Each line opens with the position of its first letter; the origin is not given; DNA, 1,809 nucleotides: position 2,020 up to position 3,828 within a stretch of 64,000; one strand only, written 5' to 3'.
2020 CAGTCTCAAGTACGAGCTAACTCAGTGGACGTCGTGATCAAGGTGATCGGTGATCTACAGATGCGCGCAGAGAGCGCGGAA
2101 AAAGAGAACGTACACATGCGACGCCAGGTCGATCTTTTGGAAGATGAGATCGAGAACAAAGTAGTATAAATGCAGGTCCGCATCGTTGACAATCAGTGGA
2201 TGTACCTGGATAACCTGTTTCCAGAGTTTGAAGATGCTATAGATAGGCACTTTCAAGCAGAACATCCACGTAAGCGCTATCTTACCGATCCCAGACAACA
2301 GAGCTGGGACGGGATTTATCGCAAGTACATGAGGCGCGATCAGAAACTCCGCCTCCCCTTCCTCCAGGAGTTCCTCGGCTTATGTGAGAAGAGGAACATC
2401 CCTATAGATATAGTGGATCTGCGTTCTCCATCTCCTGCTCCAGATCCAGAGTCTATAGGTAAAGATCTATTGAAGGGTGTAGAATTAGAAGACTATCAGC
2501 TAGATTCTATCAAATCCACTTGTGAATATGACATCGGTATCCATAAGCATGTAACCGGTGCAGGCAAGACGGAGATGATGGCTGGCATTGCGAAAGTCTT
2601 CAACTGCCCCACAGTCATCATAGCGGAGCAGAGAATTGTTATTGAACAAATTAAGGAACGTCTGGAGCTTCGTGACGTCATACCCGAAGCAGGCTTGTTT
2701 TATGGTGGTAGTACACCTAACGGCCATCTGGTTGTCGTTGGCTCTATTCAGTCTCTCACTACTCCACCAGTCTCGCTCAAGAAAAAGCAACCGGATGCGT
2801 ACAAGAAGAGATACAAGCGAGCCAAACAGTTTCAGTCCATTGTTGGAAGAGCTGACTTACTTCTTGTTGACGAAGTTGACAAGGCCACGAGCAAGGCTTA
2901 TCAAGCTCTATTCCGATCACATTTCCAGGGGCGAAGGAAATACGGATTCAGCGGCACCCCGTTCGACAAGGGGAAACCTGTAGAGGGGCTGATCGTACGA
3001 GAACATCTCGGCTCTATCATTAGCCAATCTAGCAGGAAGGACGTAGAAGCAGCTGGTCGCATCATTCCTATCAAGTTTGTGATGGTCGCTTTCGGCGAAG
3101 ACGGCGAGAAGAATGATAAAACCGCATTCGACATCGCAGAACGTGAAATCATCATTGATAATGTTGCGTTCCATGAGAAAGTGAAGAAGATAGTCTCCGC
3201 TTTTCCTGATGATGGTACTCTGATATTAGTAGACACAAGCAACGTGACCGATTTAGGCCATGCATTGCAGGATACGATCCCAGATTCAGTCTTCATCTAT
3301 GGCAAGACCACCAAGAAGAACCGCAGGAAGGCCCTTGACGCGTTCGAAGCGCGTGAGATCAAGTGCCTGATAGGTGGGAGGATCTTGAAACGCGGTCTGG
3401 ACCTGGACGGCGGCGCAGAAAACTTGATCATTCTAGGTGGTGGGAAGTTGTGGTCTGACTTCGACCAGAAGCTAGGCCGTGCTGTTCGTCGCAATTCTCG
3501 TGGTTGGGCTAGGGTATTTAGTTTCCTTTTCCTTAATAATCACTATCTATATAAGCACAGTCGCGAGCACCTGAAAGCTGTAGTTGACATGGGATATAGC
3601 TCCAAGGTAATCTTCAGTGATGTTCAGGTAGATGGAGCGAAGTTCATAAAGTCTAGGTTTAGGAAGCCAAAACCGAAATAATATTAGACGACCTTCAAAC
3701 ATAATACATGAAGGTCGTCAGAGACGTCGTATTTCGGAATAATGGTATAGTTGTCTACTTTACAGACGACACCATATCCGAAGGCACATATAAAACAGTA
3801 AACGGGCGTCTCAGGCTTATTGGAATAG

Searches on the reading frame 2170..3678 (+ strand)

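Call 17: search_protein_families(library=pfam, proteins=[window:2170-3678:+], max_evalue=0.001)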
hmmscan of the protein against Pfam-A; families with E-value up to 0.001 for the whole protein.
window:2170-3678:+ (503 aa): 4 families
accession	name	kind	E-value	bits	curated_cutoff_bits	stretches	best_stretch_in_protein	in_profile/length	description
PF04851.21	ResIII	-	3.3e-11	43.8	22.5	1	105-265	3-163/164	Type III restriction enzyme, res subunit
PF00271.37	Helicase_C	-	1.2e-08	35.6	23.5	1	342-441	10-109/110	Helicase conserved C-terminal domain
PF18766.7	SWI2_SNF2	-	6.1e-05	23.2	26.7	1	121-306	19-193/221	SWI2/SNF2 ATPase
PF16203.11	ERCC3_RAD25_C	-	0.00068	19.4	27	0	372-489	81-203/248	ERCC3/RAD25/XPB C-terminal helicase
